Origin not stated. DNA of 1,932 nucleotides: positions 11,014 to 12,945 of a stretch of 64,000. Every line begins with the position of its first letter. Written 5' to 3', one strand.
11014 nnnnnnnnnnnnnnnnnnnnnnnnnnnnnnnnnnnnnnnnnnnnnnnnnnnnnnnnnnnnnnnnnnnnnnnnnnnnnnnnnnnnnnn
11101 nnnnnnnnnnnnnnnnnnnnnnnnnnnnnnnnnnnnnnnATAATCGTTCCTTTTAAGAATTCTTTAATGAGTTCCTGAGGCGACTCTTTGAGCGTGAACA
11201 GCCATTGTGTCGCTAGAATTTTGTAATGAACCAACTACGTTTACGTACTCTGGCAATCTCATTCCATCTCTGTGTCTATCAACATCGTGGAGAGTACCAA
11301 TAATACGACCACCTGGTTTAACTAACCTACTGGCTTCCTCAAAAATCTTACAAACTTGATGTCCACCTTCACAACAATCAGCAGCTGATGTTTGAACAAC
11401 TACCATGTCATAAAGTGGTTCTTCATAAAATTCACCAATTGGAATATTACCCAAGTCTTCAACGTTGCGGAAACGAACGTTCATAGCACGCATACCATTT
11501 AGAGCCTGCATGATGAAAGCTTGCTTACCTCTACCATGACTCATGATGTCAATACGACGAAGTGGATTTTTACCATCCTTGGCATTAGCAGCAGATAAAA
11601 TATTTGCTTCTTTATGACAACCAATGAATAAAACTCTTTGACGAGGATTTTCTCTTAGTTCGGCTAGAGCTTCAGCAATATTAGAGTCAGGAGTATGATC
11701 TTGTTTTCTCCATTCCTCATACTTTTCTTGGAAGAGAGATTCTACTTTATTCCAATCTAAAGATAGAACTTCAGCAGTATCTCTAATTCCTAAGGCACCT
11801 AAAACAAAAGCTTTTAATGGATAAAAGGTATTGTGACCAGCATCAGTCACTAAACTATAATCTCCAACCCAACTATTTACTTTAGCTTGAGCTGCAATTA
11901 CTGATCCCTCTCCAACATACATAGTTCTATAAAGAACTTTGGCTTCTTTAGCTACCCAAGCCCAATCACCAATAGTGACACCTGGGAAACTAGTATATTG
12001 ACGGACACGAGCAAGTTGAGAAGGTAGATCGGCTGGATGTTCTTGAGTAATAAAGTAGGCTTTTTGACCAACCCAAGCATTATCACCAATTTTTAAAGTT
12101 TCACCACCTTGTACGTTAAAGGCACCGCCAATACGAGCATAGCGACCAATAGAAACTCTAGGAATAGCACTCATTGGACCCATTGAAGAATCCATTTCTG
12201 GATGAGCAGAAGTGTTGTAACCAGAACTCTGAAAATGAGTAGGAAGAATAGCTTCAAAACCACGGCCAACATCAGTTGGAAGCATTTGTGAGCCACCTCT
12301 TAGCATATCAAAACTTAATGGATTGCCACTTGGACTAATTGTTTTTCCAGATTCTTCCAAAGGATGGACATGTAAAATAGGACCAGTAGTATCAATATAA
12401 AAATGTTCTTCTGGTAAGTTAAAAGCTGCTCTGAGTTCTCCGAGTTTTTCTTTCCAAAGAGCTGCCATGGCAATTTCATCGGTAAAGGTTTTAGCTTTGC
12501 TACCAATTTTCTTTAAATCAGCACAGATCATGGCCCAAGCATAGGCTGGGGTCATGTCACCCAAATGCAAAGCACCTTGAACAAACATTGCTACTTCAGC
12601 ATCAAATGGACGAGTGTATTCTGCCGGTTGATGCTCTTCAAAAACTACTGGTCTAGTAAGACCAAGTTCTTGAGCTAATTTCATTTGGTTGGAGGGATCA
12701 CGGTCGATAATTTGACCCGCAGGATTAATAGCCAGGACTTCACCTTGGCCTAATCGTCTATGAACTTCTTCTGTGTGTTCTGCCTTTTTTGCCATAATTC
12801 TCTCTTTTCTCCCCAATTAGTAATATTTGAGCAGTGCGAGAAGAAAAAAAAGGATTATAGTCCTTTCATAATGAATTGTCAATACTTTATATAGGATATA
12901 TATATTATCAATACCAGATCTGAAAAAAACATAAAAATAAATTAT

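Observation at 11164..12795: Unusual fusion: unknown N-terminal domain plus left-handed beta-helix plus degenerate Rossmann methyltransferase fold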

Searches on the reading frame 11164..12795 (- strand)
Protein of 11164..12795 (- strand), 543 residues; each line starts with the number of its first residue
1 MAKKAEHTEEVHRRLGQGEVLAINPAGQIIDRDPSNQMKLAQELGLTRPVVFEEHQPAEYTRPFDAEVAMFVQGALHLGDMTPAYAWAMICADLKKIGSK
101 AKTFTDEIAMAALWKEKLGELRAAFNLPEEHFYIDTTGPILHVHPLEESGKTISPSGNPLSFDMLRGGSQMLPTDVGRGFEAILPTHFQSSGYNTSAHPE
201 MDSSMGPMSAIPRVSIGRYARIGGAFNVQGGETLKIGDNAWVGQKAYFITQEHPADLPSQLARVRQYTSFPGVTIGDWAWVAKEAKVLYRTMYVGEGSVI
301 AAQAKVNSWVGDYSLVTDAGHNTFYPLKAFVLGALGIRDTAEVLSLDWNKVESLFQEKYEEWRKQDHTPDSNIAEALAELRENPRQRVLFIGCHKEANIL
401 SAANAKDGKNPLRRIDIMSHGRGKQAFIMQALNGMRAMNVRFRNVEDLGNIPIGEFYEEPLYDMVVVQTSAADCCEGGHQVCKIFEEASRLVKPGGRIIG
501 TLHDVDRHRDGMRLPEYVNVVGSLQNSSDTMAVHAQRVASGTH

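Call 3: search_protein_families(library=pfam, proteins=[window:11164-12795:-], max_evalue=1)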
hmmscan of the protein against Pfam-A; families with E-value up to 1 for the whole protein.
window:11164-12795:- (543 aa): 1 family
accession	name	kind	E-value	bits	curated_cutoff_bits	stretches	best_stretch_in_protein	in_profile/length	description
PF00132.30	Hexapep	-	0.00073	19.6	27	0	235-248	3-16/36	Bacterial transferase hexapeptide (six repeats)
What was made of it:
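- On Hexapeptide-repeat (left-handed beta-helix) acyltransferases, Maa/LacA/WcaF/XAT clade: However, Pfam Hexapep scores 19.6 bits against a gathering cut-off of 27 (call 3).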

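Call 4: search_protein_families(library=ncbifam, proteins=[window:11164-12795:-], max_evalue=1)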
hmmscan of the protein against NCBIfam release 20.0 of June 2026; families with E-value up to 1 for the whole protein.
window:11164-12795:- (543 aa): 12 families
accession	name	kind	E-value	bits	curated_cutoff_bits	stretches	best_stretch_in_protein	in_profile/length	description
NF007797.0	PRK10502.1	subfamily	3.6e-07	30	192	1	213-308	72-160/183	WcaF family extracellular polysaccharide biosynthesis acetyltransferase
NF038307.1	EPS_acetyl_HpsU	equivalog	7.7e-05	22.4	305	1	213-308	71-159/178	hormogonium polysaccharide biosynthesis acetyltransferase HpsU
NF007240.0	PRK09677.1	equivalog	0.00021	20.9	243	1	213-317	65-174/192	putative lipopolysaccharide biosynthesis O-acetyl transferase WbbJ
TIGR04008.1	WcaF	equivalog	0.00022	21.2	326.3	1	213-306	71-157/180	colanic acid biosynthesis acetyltransferase WcaF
NF000490.1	chloram_CatB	equivalog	0.00042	19.7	350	1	211-318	54-155/210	type B chloramphenicol O-acetyltransferase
TIGR03308.1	phn_thr-fam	hypoth_equivalog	0.0013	18.6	201.65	1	272-318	108-153/204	phosphonate metabolim protein, transferase hexapeptide repeat family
NF000101.1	stregram_VatA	exception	0.0099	15.5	450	1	273-319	119-164/219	streptogramin A O-acetyltransferase Vat(A)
NF007499.0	PRK10092.1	equivalog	0.01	15.6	314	1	234-316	94-172/183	maltose O-acetyltransferase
NF007076.0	PRK09527.1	equivalog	0.014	14.8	347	1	188-306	55-164/203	galactoside O-acetyltransferase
TIGR03532.1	DapD_Ac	equivalog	0.029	14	231.75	1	231-318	120-205/231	2,3,4,5-tetrahydropyridine-2,6-dicarboxylate N-acetyltransferase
NF000311.1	Vat_ABCDEFH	equivalog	0.07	12.7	300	1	273-318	111-155/201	Vat family streptogramin A O-acetyltransferase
NF033468.1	stregram_VatI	exception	0.13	12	415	1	274-317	114-156/208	streptogramin A O-acetyltransferase Vat(I)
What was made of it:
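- Closest known: Maltose/galactoside O-acetyltransferases. Same: The best NCBIfam match is the WcaF family (call 4).
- Checked: NCBIfam WcaF-family E 3.6e-7 over residues 213-308 (call 4).
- NCBIfam WcaF-family E 3.6e-7 (call 4).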

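Call 7: find_homologous_proteins(query=window:11164-12795:-, max_evalue=0.001)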
Query window:11164-12795:- (543 aa): 10 proteins with E <= 0.001 among 8000 candidates.
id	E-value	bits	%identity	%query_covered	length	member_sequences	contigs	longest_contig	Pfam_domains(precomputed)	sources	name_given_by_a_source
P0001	0.0e+0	1254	100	100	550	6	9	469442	-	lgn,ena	-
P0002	1.1e-292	990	77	98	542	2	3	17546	-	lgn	-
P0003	8.7e-292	987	76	100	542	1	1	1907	-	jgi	-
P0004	6.7e-284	961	75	99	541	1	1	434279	-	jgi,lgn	-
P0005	3.9e-250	849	67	98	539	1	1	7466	-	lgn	-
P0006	1.8e-182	626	53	97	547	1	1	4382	-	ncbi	-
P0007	4.4e-174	598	51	95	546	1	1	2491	-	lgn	-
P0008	8.8e-174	597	50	98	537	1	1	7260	-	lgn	-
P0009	3.8e-167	575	59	79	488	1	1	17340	-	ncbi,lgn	-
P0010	4.2e-157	542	47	97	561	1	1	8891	-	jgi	jgi:acetyltransferase-like isoleucine patch superfamily enzyme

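Call 11: find_encoding_contigs(protein=P0004, flank=10000, max_places=3)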
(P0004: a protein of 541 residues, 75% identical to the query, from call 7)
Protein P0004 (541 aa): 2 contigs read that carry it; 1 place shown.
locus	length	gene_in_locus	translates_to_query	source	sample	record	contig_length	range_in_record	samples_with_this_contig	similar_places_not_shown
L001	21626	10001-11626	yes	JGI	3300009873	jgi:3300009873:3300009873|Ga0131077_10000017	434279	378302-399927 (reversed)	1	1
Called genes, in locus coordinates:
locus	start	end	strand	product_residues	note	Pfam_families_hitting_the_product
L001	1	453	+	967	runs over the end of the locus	PF10282:Lactonase (faint), PF24303:DUF7485 (faint), PF06977:SdiA-regulated (faint), PF08450:SGL (faint), PF17170:DUF5128 (faint), PF24684:Vgb_lyase (faint), PF06739:SBBP (faint), PF01436:NHL, +1 more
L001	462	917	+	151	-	-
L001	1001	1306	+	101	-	-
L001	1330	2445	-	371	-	PF01699:Na_Ca_ex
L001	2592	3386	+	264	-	PF01794:Ferric_reduct (weak)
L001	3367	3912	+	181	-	PF00903:Glyoxalase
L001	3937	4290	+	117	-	PF09966:DUF2200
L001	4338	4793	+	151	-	PF06983:3-dmu-9_3-mt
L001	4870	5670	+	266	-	-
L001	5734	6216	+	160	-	PF01022:HTH_5, PF12840:HTH_20, PF04945:YHS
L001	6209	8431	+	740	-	PF00403:HMA, PF00122:E1-E2_ATPase, PF00702:Hydrolase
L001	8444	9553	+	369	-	PF13386:DsbD_2, PF13473:Cupredoxin_1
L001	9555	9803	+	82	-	PF00403:HMA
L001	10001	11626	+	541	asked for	-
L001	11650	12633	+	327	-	-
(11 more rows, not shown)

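Call 12: find_encoding_contigs(protein=P0010, flank=10000, max_places=3)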
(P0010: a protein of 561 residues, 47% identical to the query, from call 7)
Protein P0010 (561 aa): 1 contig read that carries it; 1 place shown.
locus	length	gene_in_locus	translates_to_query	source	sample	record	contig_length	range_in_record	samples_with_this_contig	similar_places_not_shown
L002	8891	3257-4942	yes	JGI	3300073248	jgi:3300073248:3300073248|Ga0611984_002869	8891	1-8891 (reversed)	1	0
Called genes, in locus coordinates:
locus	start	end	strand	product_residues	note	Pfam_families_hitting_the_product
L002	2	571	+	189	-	?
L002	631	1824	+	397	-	PF00009:GTP_EFTU, PF03144:GTP_EFTU_D2, PF03143:GTP_EFTU_D3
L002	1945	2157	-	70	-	-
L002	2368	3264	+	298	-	-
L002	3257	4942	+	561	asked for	-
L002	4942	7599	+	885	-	-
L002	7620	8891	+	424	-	?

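Call 13: find_encoding_contigs(protein=P0009, flank=10000, max_places=3)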
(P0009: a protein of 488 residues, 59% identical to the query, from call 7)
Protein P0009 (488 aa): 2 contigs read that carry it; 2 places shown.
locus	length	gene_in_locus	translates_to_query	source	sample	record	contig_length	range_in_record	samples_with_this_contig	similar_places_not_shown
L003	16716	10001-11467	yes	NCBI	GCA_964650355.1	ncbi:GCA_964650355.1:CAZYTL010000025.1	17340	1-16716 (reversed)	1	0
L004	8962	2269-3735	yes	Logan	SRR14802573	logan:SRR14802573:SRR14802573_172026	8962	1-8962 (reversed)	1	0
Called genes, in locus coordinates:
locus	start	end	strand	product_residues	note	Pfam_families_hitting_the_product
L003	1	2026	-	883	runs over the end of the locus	?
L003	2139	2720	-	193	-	-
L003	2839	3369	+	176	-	PF06185:YecM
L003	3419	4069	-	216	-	-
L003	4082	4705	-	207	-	PF03575:Peptidase_S51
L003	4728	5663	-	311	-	PF00248:Aldo_ket_red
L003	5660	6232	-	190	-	PF06821:Ser_hydrolase, PF12146:Hydrolase_4 (faint), PF12697:Abhydrolase_6 (weak)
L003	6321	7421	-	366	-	PF00723:Glyco_hydro_15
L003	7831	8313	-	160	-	-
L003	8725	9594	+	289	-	-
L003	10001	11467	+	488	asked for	-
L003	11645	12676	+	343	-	-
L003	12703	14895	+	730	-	-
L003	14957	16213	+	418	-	PF07690:MFS_1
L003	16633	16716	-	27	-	?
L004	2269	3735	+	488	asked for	-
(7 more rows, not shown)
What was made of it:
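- One homologue (P0009) is split into 488 + 52 aa (call 13).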

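Call 14: find_encoding_contigs(protein=P0008, flank=10000, max_places=3)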
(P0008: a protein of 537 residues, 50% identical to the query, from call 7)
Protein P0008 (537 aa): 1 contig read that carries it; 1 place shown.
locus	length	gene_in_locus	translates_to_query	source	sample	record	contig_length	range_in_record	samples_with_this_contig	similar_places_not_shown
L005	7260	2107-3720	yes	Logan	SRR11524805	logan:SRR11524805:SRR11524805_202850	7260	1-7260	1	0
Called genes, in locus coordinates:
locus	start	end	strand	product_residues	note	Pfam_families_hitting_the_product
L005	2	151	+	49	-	?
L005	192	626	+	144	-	PF08818:DUF1801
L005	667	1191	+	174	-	PF10706:Aminoglyc_resit, PF14907:NTP_transf_5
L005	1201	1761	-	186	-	-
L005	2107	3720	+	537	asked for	-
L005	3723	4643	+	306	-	-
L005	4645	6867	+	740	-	-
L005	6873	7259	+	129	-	?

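Call 15: find_related_loci(query=A1, collection=genome_contigs, flank=10000)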
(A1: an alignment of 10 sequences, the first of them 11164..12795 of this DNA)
Query A1 (543 aa) in genome_contigs; peptide patterns used: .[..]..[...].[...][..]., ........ (x = any residue, [..] = any of these).
46 stretches matched a pattern; 2 encode a relative of the query (tblastn E <= 1e-3); 2 distinct loci.
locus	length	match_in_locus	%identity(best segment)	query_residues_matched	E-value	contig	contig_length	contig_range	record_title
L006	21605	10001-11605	77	10-543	0e+0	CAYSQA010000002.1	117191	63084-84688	MAG TPA_asm: uncultured Pseudomonadales bacterium isolate SRP170004_co1_586 genome assembly, contig: NODE_167_length_117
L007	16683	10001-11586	59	15-543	0e+0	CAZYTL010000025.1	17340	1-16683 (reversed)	MAG TPA_asm: uncultured Gammaproteobacteria bacterium isolate SRP323688_co1_138 genome assembly, contig: NODE_5326_lengt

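Call 20: predict_structure(alignment_id=A1)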
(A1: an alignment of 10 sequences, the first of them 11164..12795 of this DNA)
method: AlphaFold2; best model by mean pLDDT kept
length: 543 residues; sequences in the alignment: 10
mean_pLDDT: 59.5   pTM: 0.56
mean pLDDT of the five models: 59.5, 57.6, 56.7, 54.2, 53.7
residues with pLDDT >= 90: 18; 70-90: 230; 50-70: 97; < 50: 198
segments of 3 or more residues with pLDDT < 50: 1-6, 133-135, 138-145, 164-324, 454-458, 522-527, 536-543
pLDDT, mean of each block of 10 residues (from residue 1): 54 78 80 82 85 74 80 90 68 62 59 73 70 49 51 63 46 38 29 26 27 22 26 31 28 25 26 32 27 24 24 28 54 75 75 86 87 85 87 86 79 82 76 70 75 52 89 81 85 84 81 64 48 49 26
secondary structure, 60 per line:
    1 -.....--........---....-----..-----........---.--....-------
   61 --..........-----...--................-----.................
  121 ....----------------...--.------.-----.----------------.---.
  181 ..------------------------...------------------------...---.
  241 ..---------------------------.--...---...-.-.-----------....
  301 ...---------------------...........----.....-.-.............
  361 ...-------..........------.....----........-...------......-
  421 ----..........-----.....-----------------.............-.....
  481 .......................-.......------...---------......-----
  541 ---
elements in order: H2-6 H9-16 E20-23 H36-43 E50-53 H63-72 H83-98 H104-124 E141-143 E180-182 E234-236 E240-242 E273-275 E279-281 H297-303 H325-335 H340-344 H348-363 H371-380 E387-391 H396-403 E414-419 H425-434 E440-444 E462-470 H471-474 H476-491 E492-503 H505-511 E518-520 E530-535

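Call 22: search_protein_representatives(alignment_id=A1)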
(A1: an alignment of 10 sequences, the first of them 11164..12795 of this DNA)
Query: 10 sequences, 542 profile positions. Proteins with E-value up to 0.001 (for the whole library): 85; up to 1e-10: 26; up to 1e-30: 17. The best 85 are listed.
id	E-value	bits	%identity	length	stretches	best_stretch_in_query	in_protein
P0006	1.9e-273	924.4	-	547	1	1-542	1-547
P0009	1.0e-244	829.6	-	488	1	2-489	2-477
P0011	2.8e-55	204.3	-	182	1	367-540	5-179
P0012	5.9e-49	183.5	-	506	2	173-498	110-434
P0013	1.7e-47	178.7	-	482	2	177-502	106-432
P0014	2.9e-47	177.9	-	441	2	172-497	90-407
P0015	1.0e-46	176.1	-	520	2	173-512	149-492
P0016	6.3e-46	173.5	-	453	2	173-505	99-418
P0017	3.8e-45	170.9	-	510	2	174-511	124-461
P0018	3.2e-43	164.5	-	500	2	173-457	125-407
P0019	2.3e-42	161.7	-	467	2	174-445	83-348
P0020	6.2e-42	160.3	-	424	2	172-469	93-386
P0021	3.6e-38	147.9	-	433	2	176-452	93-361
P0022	1.2e-37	146.1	-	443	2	173-471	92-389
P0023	4.1e-34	134.5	-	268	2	176-332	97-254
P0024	1.7e-33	132.4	-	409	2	174-403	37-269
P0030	1.8e-13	66.4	-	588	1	203-318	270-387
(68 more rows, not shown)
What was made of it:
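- Checked: About 60 free-standing hexapeptide transferases match profile positions ~210-318 in the exhaustive search (call 22).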

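Call 23: fold_search(model_id=the predicted structure, library=pdb)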
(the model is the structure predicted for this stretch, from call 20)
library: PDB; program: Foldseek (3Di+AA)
matches with E <= 10: 1737; with E <= 0.001: 679
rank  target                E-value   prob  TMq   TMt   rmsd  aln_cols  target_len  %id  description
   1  2xva_D                6.7e-07  1.00  0.22  0.54   9.1       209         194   18  Crystal structure of the tellurite detoxification protein TehB from E. coli in complex with sinefungin (released 2011-02-16)
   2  2xva_A                1.2e-06  1.00  0.21  0.52   9.0       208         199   18  Crystal structure of the tellurite detoxification protein TehB from E. coli in complex with sinefungin (released 2011-02-16)
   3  3mti_A                1.4e-06  1.00  0.21  0.58   5.6       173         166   16  The Crystal Structure of a rRNA Methylase from Streptococcus thermophilus to 1.95A (released 2010-05-12)
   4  3mti_B                1.7e-06  1.00  0.23  0.60   5.8       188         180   14  The Crystal Structure of a rRNA Methylase from Streptococcus thermophilus to 1.95A (released 2010-05-12)
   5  3ou6_B                1.7e-06  1.00  0.19  0.41   9.6       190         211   14  DhpI-SAM complex (released 2010-10-27)
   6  3ou7_A                1.8e-06  1.00  0.18  0.39   9.8       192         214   15  DhpI-SAM-HEP complex (released 2010-10-27)
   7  3ou6_C                1.9e-06  1.00  0.18  0.38   9.7       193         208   15  DhpI-SAM complex (released 2010-10-27)
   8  3ou6_A                2.1e-06  1.00  0.19  0.39   9.6       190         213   14  DhpI-SAM complex (released 2010-10-27)
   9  4hh4_C                2.3e-06  1.00  0.21  0.41  10.2       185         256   14  Structure of the CcbJ Methyltransferase from Streptomyces caelestis (released 2013-10-30)
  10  2xva_C                2.3e-06  1.00  0.22  0.56   8.7       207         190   18  Crystal structure of the tellurite detoxification protein TehB from E. coli in complex with sinefungin (released 2011-02-16)
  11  4dq0_A                2.3e-06  1.00  0.21  0.53   9.0       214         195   18  The crystal structure of tellurite resistance protein from Escherichia coli O157:H7 str. Sakai (released 2012-02-29)
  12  4dq0_D                2.9e-06  1.00  0.21  0.54   6.0       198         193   18  The crystal structure of tellurite resistance protein from Escherichia coli O157:H7 str. Sakai (released 2012-02-29)
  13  3mgg_B                3.1e-06  1.00  0.19  0.37   5.2       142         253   19  Crystal Structure of Methyl Transferase from Methanosarcina mazei (released 2010-04-21)
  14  3ou7_B                3.7e-06  1.00  0.18  0.37   9.7       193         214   15  DhpI-SAM-HEP complex (released 2010-10-27)
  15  3e05_F                4.0e-06  1.00  0.21  0.54   7.1       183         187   20  CRYSTAL STRUCTURE OF Precorrin-6y C5,15-methyltransferase FROM Geobacter metallireducens GS-15 (released 2008-08-12)
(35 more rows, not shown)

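Call 27: find_homologous_proteins(query=A2, max_evalue=1e-10)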
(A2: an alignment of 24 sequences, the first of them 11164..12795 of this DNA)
Query A2 (24 sequences) (543 aa, profile of the alignment): 10 proteins with E <= 1e-10 among 8000 candidates.
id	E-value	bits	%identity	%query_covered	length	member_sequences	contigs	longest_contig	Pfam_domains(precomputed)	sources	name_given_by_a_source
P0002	3.9e-175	602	77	98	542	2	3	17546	-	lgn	-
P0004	4.5e-175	601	75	99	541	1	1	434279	-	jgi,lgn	-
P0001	2.1e-173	596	100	100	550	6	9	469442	-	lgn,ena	-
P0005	7.1e-172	591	67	98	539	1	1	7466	-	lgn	-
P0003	3.8e-171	588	76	100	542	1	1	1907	-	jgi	-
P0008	6.1e-165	568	50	98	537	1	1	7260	-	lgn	-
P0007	7.6e-163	561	51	95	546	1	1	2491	-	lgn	-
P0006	1.8e-161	556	53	97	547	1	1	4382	-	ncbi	-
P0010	5.7e-156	538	47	97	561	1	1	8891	-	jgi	jgi:acetyltransferase-like isoleucine patch superfamily enzyme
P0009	5.1e-135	469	59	79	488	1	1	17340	-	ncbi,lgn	-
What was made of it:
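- Tried and rejected: Second protein search with the mixed alignment: returned only the same 10 proteins (call 27).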

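Call 28: list_cluster_members(proteins=[P0012, P0013, P0014, P0015, P0016, P0017, P0018, P0019, P0022, P0024])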
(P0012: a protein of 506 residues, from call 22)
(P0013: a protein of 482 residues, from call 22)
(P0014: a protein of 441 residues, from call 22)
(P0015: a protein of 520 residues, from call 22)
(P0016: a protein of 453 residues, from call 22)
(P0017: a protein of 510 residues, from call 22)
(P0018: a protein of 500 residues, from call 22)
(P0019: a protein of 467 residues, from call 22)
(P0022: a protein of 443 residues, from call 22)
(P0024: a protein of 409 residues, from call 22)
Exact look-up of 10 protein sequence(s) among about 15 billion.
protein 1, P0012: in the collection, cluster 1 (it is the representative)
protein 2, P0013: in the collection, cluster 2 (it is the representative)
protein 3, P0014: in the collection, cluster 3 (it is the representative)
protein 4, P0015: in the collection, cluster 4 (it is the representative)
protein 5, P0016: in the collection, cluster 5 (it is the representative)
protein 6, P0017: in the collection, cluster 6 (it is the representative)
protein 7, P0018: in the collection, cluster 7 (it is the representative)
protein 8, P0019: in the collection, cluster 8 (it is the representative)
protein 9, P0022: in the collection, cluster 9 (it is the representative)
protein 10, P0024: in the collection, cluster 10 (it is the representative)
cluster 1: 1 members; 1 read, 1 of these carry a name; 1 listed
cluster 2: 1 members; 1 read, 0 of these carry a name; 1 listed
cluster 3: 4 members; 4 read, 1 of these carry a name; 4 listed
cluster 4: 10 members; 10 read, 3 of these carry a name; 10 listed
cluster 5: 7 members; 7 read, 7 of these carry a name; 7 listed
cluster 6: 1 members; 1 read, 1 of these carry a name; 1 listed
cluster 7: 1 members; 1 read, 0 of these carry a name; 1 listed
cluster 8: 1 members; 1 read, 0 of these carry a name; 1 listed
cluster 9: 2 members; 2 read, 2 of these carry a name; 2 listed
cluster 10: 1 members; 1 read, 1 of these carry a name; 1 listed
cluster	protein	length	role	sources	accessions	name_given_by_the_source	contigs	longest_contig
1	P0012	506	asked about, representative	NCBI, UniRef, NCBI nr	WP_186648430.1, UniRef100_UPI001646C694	acyltransferase [Fluviispira vulneris] | acyltransferase n=1 Tax=Fluviispira vulneris TaxID=2763012 RepID=UPI001646C694 | hypothetical protein [Fluviispira vulneris]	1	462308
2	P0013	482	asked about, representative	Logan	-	-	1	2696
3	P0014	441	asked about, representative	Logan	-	-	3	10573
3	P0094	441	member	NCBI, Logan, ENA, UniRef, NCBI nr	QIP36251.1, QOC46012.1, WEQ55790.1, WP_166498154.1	hypothetical protein LV564_01355 [Komagataeibacter nataicola] | Uncharacterized protein n=1 Tax=Komagataeibacter rhaeticus TaxID=215221 ... | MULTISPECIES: hypothetical protein [Komagataeibacter]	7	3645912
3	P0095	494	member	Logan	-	-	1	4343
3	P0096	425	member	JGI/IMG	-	-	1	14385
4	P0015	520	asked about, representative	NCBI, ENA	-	-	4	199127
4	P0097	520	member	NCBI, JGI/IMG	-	hypothetical protein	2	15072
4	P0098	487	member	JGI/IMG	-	acetyltransferase-like isoleucine patch superfamily enzyme/SAM-dependent methyltransferase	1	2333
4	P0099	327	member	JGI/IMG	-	SAM-dependent methyltransferase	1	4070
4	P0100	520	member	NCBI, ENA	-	-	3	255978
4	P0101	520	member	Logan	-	-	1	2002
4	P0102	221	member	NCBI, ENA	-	-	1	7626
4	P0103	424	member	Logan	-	-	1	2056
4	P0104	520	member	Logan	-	-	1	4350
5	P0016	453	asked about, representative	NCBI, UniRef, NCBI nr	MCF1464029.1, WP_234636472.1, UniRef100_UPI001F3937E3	hypothetical protein FS827_22245 [Agrobacterium vitis] | hypothetical protein n=1 Tax=Allorhizobium ampelinum TaxID=3025782 RepID=UPI001F3937E3 | hypothetical protein [Allorhizobium ampelinum]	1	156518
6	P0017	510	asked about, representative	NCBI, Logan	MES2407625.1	MAG: hypothetical protein V4528_09910 [Pseudomonadota bacterium]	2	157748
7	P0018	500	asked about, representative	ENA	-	-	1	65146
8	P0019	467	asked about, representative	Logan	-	-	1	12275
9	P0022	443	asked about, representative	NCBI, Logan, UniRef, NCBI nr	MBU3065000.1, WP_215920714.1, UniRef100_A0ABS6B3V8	hypothetical protein KO481_26145 [Nocardia sp. NEAU-G5] | Uncharacterized protein n=1 Tax=Nocardia albiluteola TaxID=2842303 RepID=A0ABS6B3V8_9NOCA | hypothetical protein [Nocardia albiluteola]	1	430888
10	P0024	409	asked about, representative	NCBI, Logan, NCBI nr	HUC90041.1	MAG TPA: hypothetical protein VMR45_04520 [Patescibacteria group bacterium] | hypothetical protein [Patescibacteria group bacterium]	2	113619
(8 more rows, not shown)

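Call 29: search_dna_similar(query=P0016, collection=plasmids, mode=protein, max_evalue=1e-8, max_rows=20)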
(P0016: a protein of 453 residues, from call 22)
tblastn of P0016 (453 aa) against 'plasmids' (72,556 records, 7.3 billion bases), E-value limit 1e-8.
No match.
